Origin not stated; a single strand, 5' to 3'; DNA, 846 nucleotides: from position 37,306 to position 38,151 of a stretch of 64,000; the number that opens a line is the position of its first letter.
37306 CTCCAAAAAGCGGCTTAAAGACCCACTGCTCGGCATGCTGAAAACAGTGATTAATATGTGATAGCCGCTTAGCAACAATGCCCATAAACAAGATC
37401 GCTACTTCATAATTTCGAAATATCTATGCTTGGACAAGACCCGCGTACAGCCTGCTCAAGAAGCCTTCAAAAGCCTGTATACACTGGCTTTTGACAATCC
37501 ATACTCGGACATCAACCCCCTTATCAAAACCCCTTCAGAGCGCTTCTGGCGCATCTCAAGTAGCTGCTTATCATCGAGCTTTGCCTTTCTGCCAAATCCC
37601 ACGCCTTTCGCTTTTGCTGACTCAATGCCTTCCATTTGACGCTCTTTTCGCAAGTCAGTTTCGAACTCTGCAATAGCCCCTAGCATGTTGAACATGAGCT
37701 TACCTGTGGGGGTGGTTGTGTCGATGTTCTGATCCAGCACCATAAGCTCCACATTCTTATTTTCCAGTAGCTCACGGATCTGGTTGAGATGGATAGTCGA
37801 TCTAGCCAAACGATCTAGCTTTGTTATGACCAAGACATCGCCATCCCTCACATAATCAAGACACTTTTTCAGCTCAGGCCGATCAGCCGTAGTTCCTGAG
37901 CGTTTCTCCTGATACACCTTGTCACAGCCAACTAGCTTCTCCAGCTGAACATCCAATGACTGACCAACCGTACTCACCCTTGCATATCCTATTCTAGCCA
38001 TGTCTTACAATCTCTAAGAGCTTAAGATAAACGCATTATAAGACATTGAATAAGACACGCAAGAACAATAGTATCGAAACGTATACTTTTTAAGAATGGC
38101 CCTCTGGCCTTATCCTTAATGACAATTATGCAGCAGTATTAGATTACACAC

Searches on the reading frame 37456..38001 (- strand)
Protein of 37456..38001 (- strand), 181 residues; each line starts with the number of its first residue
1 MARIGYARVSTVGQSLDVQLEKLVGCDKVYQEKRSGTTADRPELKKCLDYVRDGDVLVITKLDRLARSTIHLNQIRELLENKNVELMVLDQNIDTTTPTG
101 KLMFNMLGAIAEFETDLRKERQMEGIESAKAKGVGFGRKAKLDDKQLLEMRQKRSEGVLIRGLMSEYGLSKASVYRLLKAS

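Call 7: search_protein_families(library=pfam, proteins=[window:37456-38001:-])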
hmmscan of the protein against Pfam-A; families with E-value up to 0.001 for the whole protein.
window:37456-38001:- (181 aa): 2 families
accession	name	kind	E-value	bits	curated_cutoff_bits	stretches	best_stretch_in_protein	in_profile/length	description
PF00239.26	Resolvase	-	2.9e-43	147.9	23.3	1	4-134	2-144/145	Resolvase, N terminal domain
PF02796.21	HTH_7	-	2.1e-05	25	23.8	1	137-180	1-44/45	Helix-turn-helix domain of resolvase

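Call 11: search_protein_families(library=ncbifam, proteins=[window:37456-38001:-], max_evalue=0.01)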
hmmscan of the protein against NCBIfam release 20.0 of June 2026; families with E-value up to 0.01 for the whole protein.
window:37456-38001:- (181 aa): 7 families
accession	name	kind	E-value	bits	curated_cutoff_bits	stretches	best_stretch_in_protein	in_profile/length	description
NF041201.1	recomb_XisF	equivalog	8.8e-33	113.9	375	1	3-132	1-139/465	fdxN element excision recombinase XisF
NF047343.1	SCCmet_CcrB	equivalog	1.8e-14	53.3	900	1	29-125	48-147/542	cassette chromosome recombinase CcrB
NF009949.0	PRK13413.1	equivalog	1.6e-09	37.8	272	1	5-153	4-163/203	master DNA invertase Mpi family serine-type recombinase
NF033518.0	transpos_IS607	equivalog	1.5e-08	34.4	110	1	4-114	57-175/187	IS607 family transposase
NF047347.1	SCCmet_CcrC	equivalog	1.2e-07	30.6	900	1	39-115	57-135/558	cassette chromosome recombinase CcrC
NF047344.1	SCCmet_CcrA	equivalog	1.8e-06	27.4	700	1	4-130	5-143/442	cassette chromosome recombinase CcrA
NF049883.1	resolv_YneB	equivalog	3.4e-06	26.7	175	1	24-153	35-164/211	YneB family resolvase-like protein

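Call 12: search_protein_families(library=phrogs, proteins=[window:37456-38001:-], max_evalue=0.01)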
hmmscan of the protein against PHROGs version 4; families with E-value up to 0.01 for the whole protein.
window:37456-38001:- (181 aa): 4 families
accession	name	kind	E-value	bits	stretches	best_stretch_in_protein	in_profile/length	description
phrog_125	-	DNA, RNA and nucleotide metabolism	2.6e-62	211.7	1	1-180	20-202/254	DNA invertase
phrog_95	-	integration and excision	7.9e-29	101.7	1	4-133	91-237/651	integrase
phrog_8275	-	DNA, RNA and nucleotide metabolism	6.5e-12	46.1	1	4-48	3-49/51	DNA invertase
phrog_6620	-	integration and excision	3.4e-08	34.3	1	3-122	58-184/201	transposase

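Call 28: search_dna_similar(query=window:37456-38001:-, collection=plasmids, mode=protein, max_rows=25)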
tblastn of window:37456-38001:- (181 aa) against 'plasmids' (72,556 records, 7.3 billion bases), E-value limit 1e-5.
The search stops at 5000 records and this limit was reached: more records match than are counted here, and every count below describes the 5000 best-scoring records only.
Records with a match: at least 5000; places in all: 11230; records where one place covers at least 80% of the query: 4916.
Best place of each record, by identity: 60-80% 23; <60% 4977.
By first word of the organism name: Staphylococcus 768; Klebsiella 605; Salmonella 400; Enterobacter 392; Bacillus 327; Pseudomonas 193; Escherichia 177; Xanthomonas 149; Citrobacter 142; Enterococcus 115; and 265 more.
By predicted mobility (MOB-suite, as given by PLSDB): conjugative 2234; non-mobilizable 1551; mobilizable 1215.
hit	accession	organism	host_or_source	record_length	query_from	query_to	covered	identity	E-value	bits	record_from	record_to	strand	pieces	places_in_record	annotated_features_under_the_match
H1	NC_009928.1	Acaryochloris marina MBIC11017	-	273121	1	179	99%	65.0%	4e-59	252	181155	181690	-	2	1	none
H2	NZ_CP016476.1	Picosynechococcus sp. PCC 7003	cell culture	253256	1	178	98%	65.2%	6e-71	239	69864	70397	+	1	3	recombinase family protein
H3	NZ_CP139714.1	Sulfitobacter sp. OXR-159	Bacterial Culture,hydrothermal vent ...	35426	1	181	100%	63.0%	2e-73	246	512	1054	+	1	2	recombinase family protein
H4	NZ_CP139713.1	Sulfitobacter sp. OXR-159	Bacterial Culture,hydrothermal vent ...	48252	1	181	100%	63.0%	2e-73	246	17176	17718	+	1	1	recombinase family protein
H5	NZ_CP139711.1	Sulfitobacter sp. OXR-159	Bacterial Culture,hydrothermal vent ...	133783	1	181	100%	63.0%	2e-73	246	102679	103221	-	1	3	recombinase family protein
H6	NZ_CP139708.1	Sulfitobacter sp. OXR-159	Bacterial Culture,hydrothermal vent ...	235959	1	181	100%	63.0%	2e-73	246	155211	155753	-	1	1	recombinase family protein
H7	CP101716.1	Synechocystis sp. B12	cell culture,mangrove water from the ...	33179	1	178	98%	63.5%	1e-68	232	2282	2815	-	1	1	recombinase family protein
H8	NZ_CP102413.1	Ruegeria sp. YS9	seaweed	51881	1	178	98%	62.9%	3e-72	243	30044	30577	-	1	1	recombinase family protein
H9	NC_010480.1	Picosynechococcus sp. PCC 7002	-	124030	1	181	100%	61.9%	1e-70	238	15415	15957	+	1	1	recombinase family protein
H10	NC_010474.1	Picosynechococcus sp. PCC 7002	-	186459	1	181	100%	61.9%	1e-70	238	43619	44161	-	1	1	recombinase family protein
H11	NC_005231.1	Synechocystis sp. PCC 6803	-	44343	1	181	100%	61.9%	3e-69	234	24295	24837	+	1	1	recombinase family protein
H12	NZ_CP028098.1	Synechocystis sp. IPPAS B-1465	axenic culture,Synechocystis sp. GT-L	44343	1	181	100%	61.9%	3e-69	234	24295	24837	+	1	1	recombinase family protein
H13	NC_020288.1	Synechocystis sp. PCC 6803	-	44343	1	181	100%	61.9%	3e-69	234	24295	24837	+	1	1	recombinase family protein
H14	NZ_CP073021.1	Synechocystis sp. PCC 6803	cell culture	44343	1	181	100%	61.9%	3e-69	234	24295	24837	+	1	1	recombinase family protein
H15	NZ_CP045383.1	Labrenzia sp. THAF35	pure culture,Surface of a polyethylene ...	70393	1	178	98%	61.8%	9e-72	241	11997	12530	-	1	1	recombinase family protein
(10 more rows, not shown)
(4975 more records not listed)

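Call 31: get_annotated_region(hit=H11, flank=4000)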
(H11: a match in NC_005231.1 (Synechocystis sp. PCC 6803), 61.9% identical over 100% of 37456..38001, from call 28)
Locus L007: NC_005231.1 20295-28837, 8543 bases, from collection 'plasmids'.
description: Synechocystis sp. PCC 6803 plasmid pSYSG, complete sequence
organism: Synechocystis sp. PCC 6803 (NCBI taxid 1148)
taxonomy: Bacteria; Cyanobacteriota; Cyanophyceae; Synechococcales; Merismopediaceae; Synechocystis; Synechocystis sp. PCC 6803
host: -; source: -; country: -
typing (MOB-suite, as given by PLSDB): non-mobilizable
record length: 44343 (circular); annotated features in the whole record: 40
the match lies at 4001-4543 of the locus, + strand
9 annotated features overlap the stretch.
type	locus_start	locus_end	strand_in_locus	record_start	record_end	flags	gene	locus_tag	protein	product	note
CDS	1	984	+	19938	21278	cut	-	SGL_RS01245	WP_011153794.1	carboxylesterase family protein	-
CDS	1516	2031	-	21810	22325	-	-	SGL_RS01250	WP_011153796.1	hypothetical protein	-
CDS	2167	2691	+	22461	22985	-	-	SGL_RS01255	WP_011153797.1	MarR family transcriptional regulator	-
CDS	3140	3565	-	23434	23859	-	-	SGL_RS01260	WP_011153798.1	putative toxin-antitoxin system toxin component, PIN family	-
CDS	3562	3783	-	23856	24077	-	-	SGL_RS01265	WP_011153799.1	AbrB/MazE/SpoVT family DNA-binding domain-containing protein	-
CDS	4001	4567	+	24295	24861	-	-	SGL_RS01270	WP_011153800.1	recombinase family protein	GO:0006310 - DNA recombination [Evidence IEA]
CDS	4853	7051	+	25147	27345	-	-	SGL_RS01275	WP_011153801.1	alkaline phosphatase PhoX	-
CDS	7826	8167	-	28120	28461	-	-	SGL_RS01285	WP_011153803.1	YdhR family protein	-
CDS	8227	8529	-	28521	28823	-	-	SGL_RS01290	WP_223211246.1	hypothetical protein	-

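Call 32: get_annotated_region(hit=H2, flank=4000)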
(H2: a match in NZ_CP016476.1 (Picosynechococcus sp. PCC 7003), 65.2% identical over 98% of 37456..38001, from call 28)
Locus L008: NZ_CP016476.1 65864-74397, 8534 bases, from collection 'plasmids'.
description: Picosynechococcus sp. PCC 7003 plasmid unnamed2, complete sequence
organism: Picosynechococcus sp. PCC 7003 (NCBI taxid 374981)
taxonomy: Bacteria; Cyanobacteriota; Cyanophyceae; Chroococcales; Geminocystaceae; Picosynechococcus; Picosynechococcus sp. PCC 7003
host: -; source: cell culture; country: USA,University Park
typing (MOB-suite, as given by PLSDB): mobilizable; relaxase MOBF
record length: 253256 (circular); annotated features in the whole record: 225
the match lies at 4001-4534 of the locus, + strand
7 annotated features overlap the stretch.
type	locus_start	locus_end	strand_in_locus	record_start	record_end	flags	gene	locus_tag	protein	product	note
CDS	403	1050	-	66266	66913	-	-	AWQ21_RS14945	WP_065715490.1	plasmid pRiA4b ORF-3 family protein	-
CDS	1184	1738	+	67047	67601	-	-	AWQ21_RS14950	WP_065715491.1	recombinase family protein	GO:0006310 - DNA recombination [Evidence IEA]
CDS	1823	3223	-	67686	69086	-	-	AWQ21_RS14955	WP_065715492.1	ISKra4 family transposase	-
CDS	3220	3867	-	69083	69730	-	-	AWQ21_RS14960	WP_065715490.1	plasmid pRiA4b ORF-3 family protein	-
CDS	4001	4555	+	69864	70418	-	-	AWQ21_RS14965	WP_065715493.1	recombinase family protein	GO:0006310 - DNA recombination [Evidence IEA]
CDS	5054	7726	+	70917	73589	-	-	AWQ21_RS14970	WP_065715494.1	PD-(D/E)XK nuclease family protein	-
CDS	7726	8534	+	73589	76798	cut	-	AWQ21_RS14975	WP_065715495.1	UvrD-helicase domain-containing protein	-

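Call 33: get_annotated_region(hit=H7, flank=4000)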
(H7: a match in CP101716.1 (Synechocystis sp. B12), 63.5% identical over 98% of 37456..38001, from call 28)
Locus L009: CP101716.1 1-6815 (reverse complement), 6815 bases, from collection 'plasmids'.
description: Synechocystis sp. B12 plasmid unnamed7, complete sequence
organism: Synechocystis sp. B12 (NCBI taxid 2764086)
taxonomy: Bacteria; Cyanobacteriota; Cyanophyceae; Synechococcales; Merismopediaceae; Synechocystis; Synechocystis sp. B12
host: -; source: cell culture,mangrove water from the port of Santos, Brazil; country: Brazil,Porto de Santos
typing (MOB-suite, as given by PLSDB): non-mobilizable
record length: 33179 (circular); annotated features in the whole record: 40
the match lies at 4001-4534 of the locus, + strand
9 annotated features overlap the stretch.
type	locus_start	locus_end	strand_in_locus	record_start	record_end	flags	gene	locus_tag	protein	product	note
CDS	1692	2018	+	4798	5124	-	-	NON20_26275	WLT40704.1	phospholipase D-like domain-containing protein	-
CDS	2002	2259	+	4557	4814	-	-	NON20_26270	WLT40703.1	phospholipase D-like domain-containing protein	-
CDS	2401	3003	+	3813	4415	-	-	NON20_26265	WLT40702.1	ParA family protein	-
CDS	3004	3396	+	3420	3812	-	-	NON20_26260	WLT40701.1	hypothetical protein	-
CDS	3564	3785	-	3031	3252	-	-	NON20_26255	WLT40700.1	AbrB/MazE/SpoVT family DNA-binding domain-containing protein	-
CDS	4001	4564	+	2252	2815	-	-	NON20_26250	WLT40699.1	recombinase family protein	-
CDS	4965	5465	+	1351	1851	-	-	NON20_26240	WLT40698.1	GNAT family N-acetyltransferase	-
CDS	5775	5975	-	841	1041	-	-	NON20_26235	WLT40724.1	hypothetical protein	-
CDS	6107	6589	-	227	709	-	-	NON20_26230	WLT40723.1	hypothetical protein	-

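Call 42: find_homologous_proteins(query=window:37456-38001:-, max_evalue=1e-40)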
Query window:37456-38001:- (181 aa): 4262 proteins with E <= 1e-40 among 8000 candidates; the best 120 are listed.
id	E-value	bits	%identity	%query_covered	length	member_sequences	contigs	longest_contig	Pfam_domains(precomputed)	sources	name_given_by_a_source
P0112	3.9e-109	380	100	100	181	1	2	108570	PF00239.27,PF02796.22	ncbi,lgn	-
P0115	4.6e-87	308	81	99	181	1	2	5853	PF00239.27,PF02796.22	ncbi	-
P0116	3.7e-80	286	76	99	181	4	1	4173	PF00239.27,PF02796.22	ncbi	-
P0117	1.1e-79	284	75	100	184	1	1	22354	PF00239.27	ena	-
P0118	1.5e-79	284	74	98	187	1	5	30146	PF00239.27,PF02796.22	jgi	jgi:DNA invertase Pin-like site-specific DNA recombinase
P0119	2.3e-79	283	75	98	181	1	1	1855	PF00239.27,PF02796.22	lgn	-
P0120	8.3e-79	281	73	98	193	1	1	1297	PF00239.27,PF02796.22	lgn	-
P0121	1.1e-78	281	73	100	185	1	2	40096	PF00239.27,PF02796.22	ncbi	ncbi:recombinase family protein [Methylomagnum sp.]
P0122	1.7e-78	280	74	100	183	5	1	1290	PF00239.27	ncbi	-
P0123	7.3e-78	278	73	100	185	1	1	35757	PF00239.27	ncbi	ncbi:recombinase family protein [Methylomagnum sp.]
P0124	8.1e-78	278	73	98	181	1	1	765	PF00239.27,PF02796.22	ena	-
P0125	1.0e-77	278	75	98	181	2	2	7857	PF00239.27,PF02796.22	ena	-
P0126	4.0e-77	276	74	99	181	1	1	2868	PF00239.27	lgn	-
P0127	4.2e-77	276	73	98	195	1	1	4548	PF00239.27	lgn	-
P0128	5.1e-77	275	72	98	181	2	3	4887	PF00239.27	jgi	-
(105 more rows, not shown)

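Call 43: find_encoding_contigs(protein=P0115, flank=10000, max_places=6)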
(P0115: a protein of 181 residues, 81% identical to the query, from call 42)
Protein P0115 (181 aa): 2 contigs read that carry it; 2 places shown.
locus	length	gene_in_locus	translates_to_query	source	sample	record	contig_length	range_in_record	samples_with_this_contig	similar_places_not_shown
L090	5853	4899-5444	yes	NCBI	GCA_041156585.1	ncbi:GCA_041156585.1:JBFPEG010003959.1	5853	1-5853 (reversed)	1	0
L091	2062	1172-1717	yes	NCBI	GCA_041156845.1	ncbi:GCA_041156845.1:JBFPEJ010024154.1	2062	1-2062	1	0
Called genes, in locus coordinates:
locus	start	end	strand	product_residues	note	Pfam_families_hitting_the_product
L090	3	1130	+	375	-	?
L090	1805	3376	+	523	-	-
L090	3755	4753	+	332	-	-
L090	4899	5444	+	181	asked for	PF00239:Resolvase, PF02796:HTH_7 (faint)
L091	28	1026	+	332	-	-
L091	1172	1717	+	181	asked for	PF00239:Resolvase, PF02796:HTH_7 (faint)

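Call 44: find_encoding_contigs(protein=P0116, flank=10000, max_places=6)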
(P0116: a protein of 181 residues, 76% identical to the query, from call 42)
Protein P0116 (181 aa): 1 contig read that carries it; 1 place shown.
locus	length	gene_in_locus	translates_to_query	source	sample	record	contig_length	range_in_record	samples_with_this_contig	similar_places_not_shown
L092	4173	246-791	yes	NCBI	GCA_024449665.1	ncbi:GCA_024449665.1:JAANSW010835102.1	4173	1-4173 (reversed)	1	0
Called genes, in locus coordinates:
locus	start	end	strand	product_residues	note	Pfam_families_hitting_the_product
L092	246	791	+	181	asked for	PF00239:Resolvase, PF02796:HTH_7 (weak)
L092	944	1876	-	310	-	PF18735:HEPN_RiboL-PSP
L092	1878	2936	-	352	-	PF03235:GmrSD_N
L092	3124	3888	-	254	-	-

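Call 45: find_encoding_contigs(protein=P0117, flank=10000, max_places=4)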
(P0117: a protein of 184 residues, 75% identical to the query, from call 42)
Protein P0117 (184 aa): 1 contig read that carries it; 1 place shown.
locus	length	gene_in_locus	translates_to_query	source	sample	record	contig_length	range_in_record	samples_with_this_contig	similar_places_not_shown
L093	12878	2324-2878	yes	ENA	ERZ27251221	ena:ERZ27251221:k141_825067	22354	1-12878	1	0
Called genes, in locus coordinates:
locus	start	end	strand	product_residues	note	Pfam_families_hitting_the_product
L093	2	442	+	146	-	?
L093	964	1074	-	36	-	-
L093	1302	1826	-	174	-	PF23343:REP_ORF2-G2P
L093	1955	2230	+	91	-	-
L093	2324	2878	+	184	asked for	PF00239:Resolvase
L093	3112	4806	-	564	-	PF00486:Trans_reg_C, PF13428:TPR_14 (faint), PF13431:TPR_17 (faint), PF13424:TPR_12 (faint), PF13181:TPR_8 (faint), PF00515:TPR_1 (faint), PF13432:TPR_16 (weak), PF14559:TPR_19 (weak), +4 more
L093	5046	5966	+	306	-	PF00561:Abhydrolase_1 (weak), PF12146:Hydrolase_4 (weak), PF12697:Abhydrolase_6, PF08538:DUF1749 (weak)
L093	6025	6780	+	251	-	PF12740:PETase, PF01738:DLH, PF12146:Hydrolase_4 (faint), PF00561:Abhydrolase_1 (weak), PF12697:Abhydrolase_6, PF20408:Abhydrolase_11 (weak)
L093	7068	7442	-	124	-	-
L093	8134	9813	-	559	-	PF01266:DAO (weak), PF01494:FAD_binding_3 (faint), PF00732:GMC_oxred_N, PF05199:GMC_oxred_C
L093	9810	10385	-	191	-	PF13618:Gluconate_2-dh3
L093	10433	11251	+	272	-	PF01925:TauE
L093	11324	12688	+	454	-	PF02321:OEP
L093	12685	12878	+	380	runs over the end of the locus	PF25967:RND-MFP_C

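Call 57: search_protein_families(library=pfam, proteins=[L090:1805-3376:+, L090:3755-4753:+, L090:3-1130:+], max_evalue=0.01)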
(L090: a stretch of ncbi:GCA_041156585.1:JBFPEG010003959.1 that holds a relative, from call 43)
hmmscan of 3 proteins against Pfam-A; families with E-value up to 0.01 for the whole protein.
L090:1805-3376:+ (523 aa): 0 families

L090:3755-4753:+ (332 aa): 1 family
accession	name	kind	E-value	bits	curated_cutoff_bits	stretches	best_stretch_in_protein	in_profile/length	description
PF13248.11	Zn_ribbon_3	-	0.0099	15.8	27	0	121-141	4-24/26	zinc-ribbon domain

L090:3-1130:+ (375 aa): 3 families
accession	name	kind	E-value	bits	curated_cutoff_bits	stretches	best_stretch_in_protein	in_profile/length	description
PF00589.27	Phage_integrase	-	1.3e-12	48.3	27.1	1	191-361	6-169/172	Phage integrase family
PF11646.13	DUF3258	-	8.1e-10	39.3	25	1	62-148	10-114/116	Protein of unknown function DUF3258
PF22022.2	Phage_int_M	-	0.0003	21.4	27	1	135-176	51-94/96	Phage integrase central domain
